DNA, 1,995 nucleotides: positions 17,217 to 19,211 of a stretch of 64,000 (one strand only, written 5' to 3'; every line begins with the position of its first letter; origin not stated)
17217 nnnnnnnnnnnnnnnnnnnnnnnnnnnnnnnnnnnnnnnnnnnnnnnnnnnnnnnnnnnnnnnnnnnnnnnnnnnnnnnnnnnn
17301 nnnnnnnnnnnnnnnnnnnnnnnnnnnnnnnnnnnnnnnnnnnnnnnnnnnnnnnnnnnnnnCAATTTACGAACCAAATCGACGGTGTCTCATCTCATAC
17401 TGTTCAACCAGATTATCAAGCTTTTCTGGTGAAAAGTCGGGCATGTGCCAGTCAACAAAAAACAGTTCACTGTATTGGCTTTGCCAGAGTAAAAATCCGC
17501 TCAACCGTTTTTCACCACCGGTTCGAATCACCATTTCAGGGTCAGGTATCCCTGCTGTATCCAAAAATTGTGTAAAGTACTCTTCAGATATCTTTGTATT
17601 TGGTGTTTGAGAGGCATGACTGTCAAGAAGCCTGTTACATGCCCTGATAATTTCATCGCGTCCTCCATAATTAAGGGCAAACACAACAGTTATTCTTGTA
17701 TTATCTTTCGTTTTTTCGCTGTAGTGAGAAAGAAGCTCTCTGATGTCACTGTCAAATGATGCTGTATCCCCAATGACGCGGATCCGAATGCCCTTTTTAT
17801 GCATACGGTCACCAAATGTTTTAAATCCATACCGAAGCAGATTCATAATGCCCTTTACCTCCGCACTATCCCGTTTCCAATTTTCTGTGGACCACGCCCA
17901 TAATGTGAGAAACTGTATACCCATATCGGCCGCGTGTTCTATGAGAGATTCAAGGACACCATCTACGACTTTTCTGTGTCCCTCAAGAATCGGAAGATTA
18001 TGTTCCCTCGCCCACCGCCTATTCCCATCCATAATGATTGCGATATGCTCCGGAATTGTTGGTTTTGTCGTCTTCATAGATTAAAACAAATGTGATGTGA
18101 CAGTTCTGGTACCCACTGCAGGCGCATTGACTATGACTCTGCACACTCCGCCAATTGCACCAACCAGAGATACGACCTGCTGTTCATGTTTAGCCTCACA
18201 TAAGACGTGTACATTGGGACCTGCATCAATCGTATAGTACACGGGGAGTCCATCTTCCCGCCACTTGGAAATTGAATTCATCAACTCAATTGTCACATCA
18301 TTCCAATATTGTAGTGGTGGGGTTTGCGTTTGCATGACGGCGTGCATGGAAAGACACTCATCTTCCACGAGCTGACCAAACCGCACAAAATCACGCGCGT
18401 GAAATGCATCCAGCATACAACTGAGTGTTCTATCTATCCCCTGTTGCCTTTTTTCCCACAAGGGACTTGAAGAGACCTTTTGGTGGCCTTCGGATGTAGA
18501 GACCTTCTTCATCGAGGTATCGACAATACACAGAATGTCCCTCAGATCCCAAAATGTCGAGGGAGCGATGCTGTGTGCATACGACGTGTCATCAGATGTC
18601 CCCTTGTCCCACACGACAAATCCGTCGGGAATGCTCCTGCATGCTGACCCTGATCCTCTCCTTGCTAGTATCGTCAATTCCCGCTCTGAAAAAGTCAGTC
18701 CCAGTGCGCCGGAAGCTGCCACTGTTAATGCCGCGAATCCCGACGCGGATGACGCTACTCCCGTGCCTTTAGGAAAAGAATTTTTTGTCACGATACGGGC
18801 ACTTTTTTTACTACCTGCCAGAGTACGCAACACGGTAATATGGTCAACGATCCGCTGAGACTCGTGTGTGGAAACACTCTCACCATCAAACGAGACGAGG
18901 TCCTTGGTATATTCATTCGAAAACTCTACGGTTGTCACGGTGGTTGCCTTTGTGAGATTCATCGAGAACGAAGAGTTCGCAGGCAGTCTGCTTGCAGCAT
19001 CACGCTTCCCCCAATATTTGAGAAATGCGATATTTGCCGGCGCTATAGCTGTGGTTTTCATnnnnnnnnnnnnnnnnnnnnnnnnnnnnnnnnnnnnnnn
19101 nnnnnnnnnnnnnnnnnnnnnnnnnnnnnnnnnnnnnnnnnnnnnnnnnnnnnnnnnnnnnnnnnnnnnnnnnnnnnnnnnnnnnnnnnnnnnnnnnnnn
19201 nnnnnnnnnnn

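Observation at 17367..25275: Complete archaeal-type mevalonate pathway operon in a bacterium, including a DUF35 scaffold and a kinase-Nudix fusion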

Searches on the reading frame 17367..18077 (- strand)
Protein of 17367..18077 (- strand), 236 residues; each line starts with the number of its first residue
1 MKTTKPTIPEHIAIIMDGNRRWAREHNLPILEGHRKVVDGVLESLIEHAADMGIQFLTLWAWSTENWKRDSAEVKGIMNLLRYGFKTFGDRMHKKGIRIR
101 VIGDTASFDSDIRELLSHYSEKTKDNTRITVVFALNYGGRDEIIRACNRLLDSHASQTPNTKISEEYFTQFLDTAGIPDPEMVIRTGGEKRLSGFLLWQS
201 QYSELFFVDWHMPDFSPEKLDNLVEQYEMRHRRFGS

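Call 3: search_protein_families(library=pfam, proteins=[window:17367-18077:-], max_evalue=0.01)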
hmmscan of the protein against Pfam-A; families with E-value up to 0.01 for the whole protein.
window:17367-18077:- (236 aa): 2 families
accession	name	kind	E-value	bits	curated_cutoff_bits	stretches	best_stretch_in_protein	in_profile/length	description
PF01255.24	Prenyltransf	-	1e-71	241.4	27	1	15-235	1-219/219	Putative undecaprenyl diphosphate synthase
PF12807.12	eIF3_p135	-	0.0045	17.5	22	1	89-165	11-74/171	Translation initiation factor eIF3 subunit 135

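Call 4: search_protein_families(library=ncbifam, proteins=[window:17367-18077:-], max_evalue=0.01)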
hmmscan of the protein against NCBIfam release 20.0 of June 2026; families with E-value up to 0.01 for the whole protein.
window:17367-18077:- (236 aa): 16 families
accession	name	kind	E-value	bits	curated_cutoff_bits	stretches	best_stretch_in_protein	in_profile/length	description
NF011408.0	PRK14834.1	equivalog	1.3e-79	267.2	348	1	4-235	13-244/252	isoprenyl transferase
NF011405.0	PRK14830.1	equivalog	1.1e-77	261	304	1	3-235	17-249/251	undecaprenyl pyrophosphate synthase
TIGR00055.1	uppS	equivalog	1e-71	240.9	109.55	1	8-235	1-228/228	polyprenyl diphosphate synthase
NF011407.0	PRK14833.1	equivalog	3.4e-71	239.6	325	1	8-236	4-231/233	di-trans,poly-cis-decaprenylcistransferase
NF011406.0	PRK14831.1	subfamily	6.5e-67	225.4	375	1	5-235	20-250/256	undecaprenyl pyrophosphate synthase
NF011404.0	PRK14829.1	equivalog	8.1e-63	212.1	372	1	5-236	27-258/260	isoprenyl transferase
NF011411.0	PRK14838.1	equivalog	4.8e-60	202.9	417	1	6-235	10-237/244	isoprenyl transferase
NF011413.0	PRK14840.1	equivalog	7.8e-60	202.6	410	1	5-235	15-249/250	isoprenyl transferase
NF011412.0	PRK14839.1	equivalog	1.5e-57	194.8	334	1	11-236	12-228/240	di-trans,poly-cis-decaprenylcistransferase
NF011414.0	PRK14841.1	equivalog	1.6e-57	194.9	401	1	8-235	3-228/233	isoprenyl transferase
NF011415.0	PRK14842.1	equivalog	6.7e-57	192.7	360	1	1-235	1-236/241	isoprenyl transferase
NF011409.0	PRK14835.1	equivalog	1.4e-53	182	425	1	6-235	43-278/279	isoprenyl transferase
NF011410.0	PRK14837.1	equivalog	6.1e-51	173.2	342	1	5-235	3-229/230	undecaprenyl pyrophosphate synthase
NF011402.0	PRK14827.1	equivalog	1.7e-50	172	535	1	7-236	66-295/296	decaprenyl diphosphate synthase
NF007596.1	PRK10240.1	equivalog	4.8e-49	167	418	1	8-235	15-242/251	(2E,6E)-farnesyl-diphosphate-specific ditrans,polycis-undecaprenyl-diphosphate synthase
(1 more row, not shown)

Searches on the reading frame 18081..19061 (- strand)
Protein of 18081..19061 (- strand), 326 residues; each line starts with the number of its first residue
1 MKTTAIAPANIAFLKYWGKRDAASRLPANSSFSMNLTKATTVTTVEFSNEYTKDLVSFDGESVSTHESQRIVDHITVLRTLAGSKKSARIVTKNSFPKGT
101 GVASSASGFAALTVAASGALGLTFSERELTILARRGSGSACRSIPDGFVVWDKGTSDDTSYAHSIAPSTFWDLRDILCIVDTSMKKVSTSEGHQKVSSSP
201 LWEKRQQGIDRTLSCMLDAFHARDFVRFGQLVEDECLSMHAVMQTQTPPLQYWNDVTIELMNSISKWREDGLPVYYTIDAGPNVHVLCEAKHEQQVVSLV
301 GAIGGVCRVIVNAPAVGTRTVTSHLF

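Call 3: search_protein_families(library=pfam, proteins=[window:18081-19061:-], max_evalue=0.01)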
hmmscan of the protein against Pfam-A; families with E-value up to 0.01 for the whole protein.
window:18081-19061:- (326 aa): 3 families
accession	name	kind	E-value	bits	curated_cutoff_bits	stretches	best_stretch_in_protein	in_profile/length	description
PF22700.2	MVD-like_N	-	2.5e-54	183.6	27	1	7-162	1-157/157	Diphosphomevalonate decarboxylase-like N-terminal domain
PF18376.6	MDD_C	-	4.3e-22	79.3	23.2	1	176-301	2-131/186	Mevalonate 5-diphosphate decarboxylase C-terminal domain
PF00288.32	GHMP_kinases_N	-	1.7e-07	31.8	22.3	1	78-141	10-71/87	GHMP kinases N terminal domain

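Call 4: search_protein_families(library=ncbifam, proteins=[window:18081-19061:-], max_evalue=0.01)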
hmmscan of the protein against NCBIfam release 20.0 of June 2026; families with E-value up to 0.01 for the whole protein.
window:18081-19061:- (326 aa): 7 families
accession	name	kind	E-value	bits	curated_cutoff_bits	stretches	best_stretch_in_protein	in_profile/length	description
TIGR01240.1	mevDPdecarb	equivalog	2.3e-78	263.3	171.35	1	4-299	2-299/305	diphosphomevalonate decarboxylase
NF040704.1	IPP_alt_MvaD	equivalog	1.4e-56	192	475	1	2-305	1-302/323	phosphomevalonate decarboxylase MvaD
NF040847.1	mev_decarb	equivalog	8.6e-08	31.7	560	1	11-292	44-323/350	bisphosphomevalonate decarboxylase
NF002288.1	PRK01212.1-4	equivalog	0.00089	18.4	194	1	62-141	50-130/303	homoserine kinase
TIGR00549.1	mevalon_kin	equivalog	0.0022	17.5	163.05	1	37-135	25-128/276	mevalonate kinase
TIGR01920.1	Shik_kin_archae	equivalog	0.0028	17.1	126.85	1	30-133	17-115/266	shikimate kinase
NF002870.0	PRK03188.1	equivalog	0.0076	15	286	0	44-134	50-140/310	4-(cytidine 5'-diphospho)-2-C-methyl-D-erythritol kinase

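Call 48: search_solved_structures(query=window:18081-19061:-, max_evalue=0.00001)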
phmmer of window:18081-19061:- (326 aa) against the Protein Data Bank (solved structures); distinct sequences matched with E-value up to 0.00001: 18.
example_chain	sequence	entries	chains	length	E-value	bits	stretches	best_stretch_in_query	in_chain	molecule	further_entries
6n0x_A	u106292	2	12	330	1e-86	294.3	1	3-311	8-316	Diphosphomevalonate decarboxylase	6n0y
6n0z_A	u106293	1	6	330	5e-86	292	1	3-311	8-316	Diphosphomevalonate decarboxylase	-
3qt5_A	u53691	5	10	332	2.1e-60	207.9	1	5-298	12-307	Mevalonate diphosphate decarboxylase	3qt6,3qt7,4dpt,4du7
3qt8_A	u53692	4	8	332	2.9e-60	207.4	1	5-298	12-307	Mevalonate diphosphate decarboxylase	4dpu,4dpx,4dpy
2hk2_A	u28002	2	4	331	2.6e-59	204.3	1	5-298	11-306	Diphosphomevalonate decarboxylase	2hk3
4dpw_A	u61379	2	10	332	2.8e-59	204.2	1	5-298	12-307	Mevalonate diphosphate decarboxylase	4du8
5v2l_A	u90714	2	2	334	5.9e-59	203.1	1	5-295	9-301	Mevalonate diphosphate decarboxylase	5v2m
6e2s_A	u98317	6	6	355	7.3e-59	202.8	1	5-295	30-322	Mevalonate diphosphate decarboxylase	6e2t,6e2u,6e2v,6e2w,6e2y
5gmd_A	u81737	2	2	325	6.9e-46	160.2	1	3-317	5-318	Diphosphomevalonate decarboxylase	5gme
4z7c_A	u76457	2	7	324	6.9e-46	160.2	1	3-317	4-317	Diphosphomevalonate decarboxylase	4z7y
6xr5_A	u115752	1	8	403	1.5e-44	155.8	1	3-291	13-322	Diphosphomevalonate decarboxylase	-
6n10_A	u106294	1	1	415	1.3e-42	149.5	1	3-289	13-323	Diphosphomevalonate decarboxylase MVD1, peroxisomal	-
1fi4_A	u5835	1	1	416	6.7e-42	147.1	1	5-301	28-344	MEVALONATE 5-DIPHOSPHATE DECARBOXYLASE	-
2hke_A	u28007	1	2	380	1.3e-39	139.6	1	4-287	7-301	Diphosphomevalonate decarboxylase, putative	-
3f0n_A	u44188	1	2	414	1.7e-39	139.3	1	3-287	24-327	MEVALONATE PYROPHOSPHATE DECARBOXYLASE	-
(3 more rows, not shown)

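Call 59: find_related_loci(query=A2, collection=genome_contigs, flank=10000)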
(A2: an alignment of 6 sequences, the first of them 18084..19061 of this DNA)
Query A2 (326 aa) in genome_contigs; peptide patterns used: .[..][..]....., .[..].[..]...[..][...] (x = any residue, [..] = any of these).
600 stretches matched a pattern (row limit reached: there are more); 593 encode a relative of the query (tblastn E <= 1e-3); the best 80 are kept; 80 distinct loci.
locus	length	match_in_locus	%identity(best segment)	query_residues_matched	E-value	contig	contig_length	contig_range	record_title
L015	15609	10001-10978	60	1-326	5e-133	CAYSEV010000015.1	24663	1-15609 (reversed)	MAG TPA_asm: uncultured Gammaproteobacteria bacterium isolate SRP342105_co1_249 genome assembly, contig: NODE_2662_lengt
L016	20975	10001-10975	57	1-325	2e-117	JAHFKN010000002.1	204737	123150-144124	MAG: Candidatus Gottesmanbacteria bacterium isolate nzgw410 NODE_37_length_204738_cov_18.718000, whole genome shotgun se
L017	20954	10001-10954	51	1-318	1e-110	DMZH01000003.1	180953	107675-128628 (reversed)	MAG TPA_asm: Candidatus Woesebacteria bacterium isolate UBA8517 contig_8038, whole genome shotgun sequence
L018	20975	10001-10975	51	1-326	8e-108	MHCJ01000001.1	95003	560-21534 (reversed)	MAG: Candidatus Chisholmbacteria bacterium RIFCSPHIGHO2_01_FULL_52_32 rifcsphigho2_01_scaffold_267, whole genome shotgun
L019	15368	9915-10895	54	1-326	3e-107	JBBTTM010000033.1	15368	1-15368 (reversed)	MAG: Patescibacteria group bacterium isolate H52-bin113_1 H52_bin113_1_000000000033, whole genome shotgun sequence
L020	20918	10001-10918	51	1-321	5e-100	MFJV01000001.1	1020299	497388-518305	MAG: Candidatus Gottesmanbacteria bacterium RIFCSPLOWO2_01_FULL_43_11b rifcsplowo2_01_scaffold_30, whole genome shotgun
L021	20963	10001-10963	48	1-321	2e-96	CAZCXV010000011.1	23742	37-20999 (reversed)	MAG TPA_asm: uncultured Gammaproteobacteria bacterium isolate SRP062349_co2_267 genome assembly, contig: NODE_1150_lengt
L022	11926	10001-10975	46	2-326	6e-96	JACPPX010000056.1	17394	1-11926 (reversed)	MAG: Chloroflexi bacterium isolate NC_groundwater_638_Ag_B-0.1um_56_24 B_1_S1_Biohub_coassembly_k141_2087453, whole geno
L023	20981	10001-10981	44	2-326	4e-90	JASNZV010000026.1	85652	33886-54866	MAG: Caldilineaceae bacterium isolate CHLO-10 HKU-EGSB-CHLO-10_26, whole genome shotgun sequence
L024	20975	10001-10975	43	1-325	6e-90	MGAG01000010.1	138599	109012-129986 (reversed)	MAG: Candidatus Roizmanbacteria bacterium RIFCSPLOWO2_01_FULL_37_12 rifcsplowo2_01_scaffold_177, whole genome shotgun se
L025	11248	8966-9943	45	2-326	3e-89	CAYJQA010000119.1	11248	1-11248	MAG TPA_asm: uncultured Litorilinea sp. isolate ERP124720_co1_131 genome assembly, contig: NODE_6814_length_11248_cov_4.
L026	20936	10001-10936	47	1-322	5e-89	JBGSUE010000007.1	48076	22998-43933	MAG: Patescibacteria group bacterium isolate JTS-AC425 k141_669869, whole genome shotgun sequence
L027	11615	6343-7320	47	1-326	1e-88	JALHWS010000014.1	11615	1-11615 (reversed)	MAG: Candidatus Microgenomates bacterium isolate PFL108 seq_273153, whole genome shotgun sequence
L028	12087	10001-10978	47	1-326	2e-87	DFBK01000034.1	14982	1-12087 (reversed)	MAG TPA_asm: Anaerolineales bacterium UBA3082 UBA3082_contig_34181, whole genome shotgun sequence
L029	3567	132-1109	45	1-326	5e-88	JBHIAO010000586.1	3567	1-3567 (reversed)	MAG: Anaerolineae bacterium isolate K_2_bin.73 NODE_18679_length_3567_cov_14.754271, whole genome shotgun sequence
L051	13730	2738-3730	42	1-326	2e-74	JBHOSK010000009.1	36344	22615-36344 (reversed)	Candidatus Aenigmatarchaeota archaeon isolate SAG AM-311-K14 NODE_9_length_36344_cov_33.022266, whole genome shotgun seq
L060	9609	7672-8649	51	1-326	1e-98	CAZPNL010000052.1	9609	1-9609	MAG TPA_asm: uncultured Gammaproteobacteria bacterium isolate SRP342105_co2_196 genome assembly, contig: NODE_7704_lengt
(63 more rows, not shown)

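Call 90: search_protein_families(library=ncbifam, proteins=[L060:4079-4648:+, L017:10966-11484:+, L021:10972-11505:+, L024:9477-10001:+, L018:7106-7825:+, L051:4817-5329:+], max_evalue=0.00001)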
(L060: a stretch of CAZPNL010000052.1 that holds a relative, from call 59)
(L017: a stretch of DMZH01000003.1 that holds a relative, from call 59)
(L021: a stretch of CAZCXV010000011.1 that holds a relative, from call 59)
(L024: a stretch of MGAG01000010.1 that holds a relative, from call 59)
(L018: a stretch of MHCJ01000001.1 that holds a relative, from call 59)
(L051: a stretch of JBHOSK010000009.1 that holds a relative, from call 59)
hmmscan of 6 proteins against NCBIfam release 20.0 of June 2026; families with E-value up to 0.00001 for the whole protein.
L060:4079-4648:+ (190 aa): 3 families
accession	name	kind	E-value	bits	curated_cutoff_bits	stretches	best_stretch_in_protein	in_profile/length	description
NF002995.0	PRK03759.1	equivalog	3.1e-42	144.3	127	1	10-187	4-177/185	isopentenyl-diphosphate Delta-isomerase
TIGR02150.1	IPP_isom_1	equivalog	1.6e-35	122.3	105.8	1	15-178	1-158/159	isopentenyl-diphosphate delta-isomerase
NF041653.1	Nud_hyd_Meth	equivalog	1.8e-10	40.8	300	1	17-174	4-152/170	Nudix hydrolase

L017:10966-11484:+ (173 aa): 4 families
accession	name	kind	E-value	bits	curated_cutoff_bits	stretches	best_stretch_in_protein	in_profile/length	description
NF002995.0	PRK03759.1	equivalog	2.4e-46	157.7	127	1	3-165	4-166/185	isopentenyl-diphosphate Delta-isomerase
TIGR02150.1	IPP_isom_1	equivalog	1e-38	132.7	105.8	1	8-167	1-158/159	isopentenyl-diphosphate delta-isomerase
NF041653.1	Nud_hyd_Meth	equivalog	1.4e-15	57.5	300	1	10-165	4-154/170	Nudix hydrolase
NF011922.0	PRK15393.1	equivalog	2e-07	30.8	152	1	9-147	14-145/182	NUDIX hydrolase YfcD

L021:10972-11505:+ (178 aa): 4 families
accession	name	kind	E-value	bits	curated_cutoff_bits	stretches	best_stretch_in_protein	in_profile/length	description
NF002995.0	PRK03759.1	equivalog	2.8e-43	147.7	127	1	12-171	7-167/185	isopentenyl-diphosphate Delta-isomerase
TIGR02150.1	IPP_isom_1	equivalog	8.2e-39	133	105.8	1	14-172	1-158/159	isopentenyl-diphosphate delta-isomerase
NF041653.1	Nud_hyd_Meth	equivalog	1.1e-15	57.8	300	1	16-175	4-159/170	Nudix hydrolase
NF011922.0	PRK15393.1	equivalog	2.5e-07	30.5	152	1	16-157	15-150/182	NUDIX hydrolase YfcD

L024:9477-10001:+ (175 aa): 7 families
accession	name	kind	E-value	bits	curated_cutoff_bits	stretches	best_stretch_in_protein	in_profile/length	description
NF002995.0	PRK03759.1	equivalog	8.1e-26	90.8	127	1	15-160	4-156/185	isopentenyl-diphosphate Delta-isomerase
NF011922.0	PRK15393.1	equivalog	1.7e-25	89.7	152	1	17-170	10-163/182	NUDIX hydrolase YfcD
TIGR02150.1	IPP_isom_1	equivalog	1.6e-21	76.8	105.8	1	21-160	2-146/159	isopentenyl-diphosphate delta-isomerase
NF041653.1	Nud_hyd_Meth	equivalog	1.1e-16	61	300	1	22-132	4-112/170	Nudix hydrolase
NF006530.0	PRK08999.1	equivalog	2.3e-07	30.1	245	1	43-107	4-65/315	Nudix family hydrolase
NF001938.0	PRK00714.1-5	equivalog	2.4e-07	30.3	116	1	43-107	9-77/172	RNA pyrophosphohydrolase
NF006961.0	PRK09438.1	equivalog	1.4e-06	27.9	103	1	46-121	8-75/151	dihydroneopterin triphosphate diphosphatase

L018:7106-7825:+ (240 aa): 3 families
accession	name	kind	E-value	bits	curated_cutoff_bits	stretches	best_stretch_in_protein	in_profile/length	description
NF002995.0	PRK03759.1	equivalog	1.7e-43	148.4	127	1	51-221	7-179/185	isopentenyl-diphosphate Delta-isomerase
TIGR02150.1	IPP_isom_1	equivalog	1.3e-36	125.8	105.8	1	53-210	1-158/159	isopentenyl-diphosphate delta-isomerase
NF041653.1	Nud_hyd_Meth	equivalog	3e-17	62.9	300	1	56-222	5-168/170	Nudix hydrolase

L051:4817-5329:+ (171 aa): 14 families
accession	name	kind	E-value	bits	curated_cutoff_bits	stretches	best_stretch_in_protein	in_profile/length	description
NF011922.0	PRK15393.1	equivalog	5.4e-29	101.1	152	1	6-169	8-168/182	NUDIX hydrolase YfcD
NF002995.0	PRK03759.1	equivalog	9e-28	97.2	127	1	10-164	8-170/185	isopentenyl-diphosphate Delta-isomerase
TIGR02150.1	IPP_isom_1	equivalog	6.7e-21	74.8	105.8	1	13-157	3-153/159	isopentenyl-diphosphate delta-isomerase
NF041653.1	Nud_hyd_Meth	equivalog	1.2e-19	70.8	300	1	14-169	5-163/170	Nudix hydrolase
NF001938.0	PRK00714.1-5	equivalog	6.8e-10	38.6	116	1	34-111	9-90/172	RNA pyrophosphohydrolase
TIGR00586.1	mutt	equivalog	2.8e-09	37.1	97.9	1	40-98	9-65/129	8-oxo-dGTP diphosphatase MutT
NF006530.0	PRK08999.1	equivalog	3.2e-09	36.3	245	1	44-99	13-67/315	Nudix family hydrolase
NF007834.0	PRK10546.1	equivalog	6.9e-09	35.6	156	1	44-100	10-65/135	pyrimidine (deoxy)nucleoside triphosphate diphosphatase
NF012016.0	PRK15472.1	equivalog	3.3e-08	33.4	95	1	42-104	8-70/141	nucleoside triphosphatase NudI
NF006961.0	PRK09438.1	equivalog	5.6e-08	32.4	103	1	39-108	10-77/151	dihydroneopterin triphosphate diphosphatase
NF008044.0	PRK10776.1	equivalog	3.7e-07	30.1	148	1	44-113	11-79/130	8-oxo-dGTP diphosphatase MutT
NF001936.0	PRK00714.1-3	equivalog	4.7e-06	26.6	118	0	47-108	21-77/155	RNA pyrophosphohydrolase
NF001299.0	PRK00241.1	equivalog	5.6e-06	26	158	0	49-95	146-189/263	NAD(+) diphosphatase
NF008736.0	PRK11762.1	equivalog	5.6e-06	26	169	1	71-97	80-106/186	ADP compounds hydrolase NudE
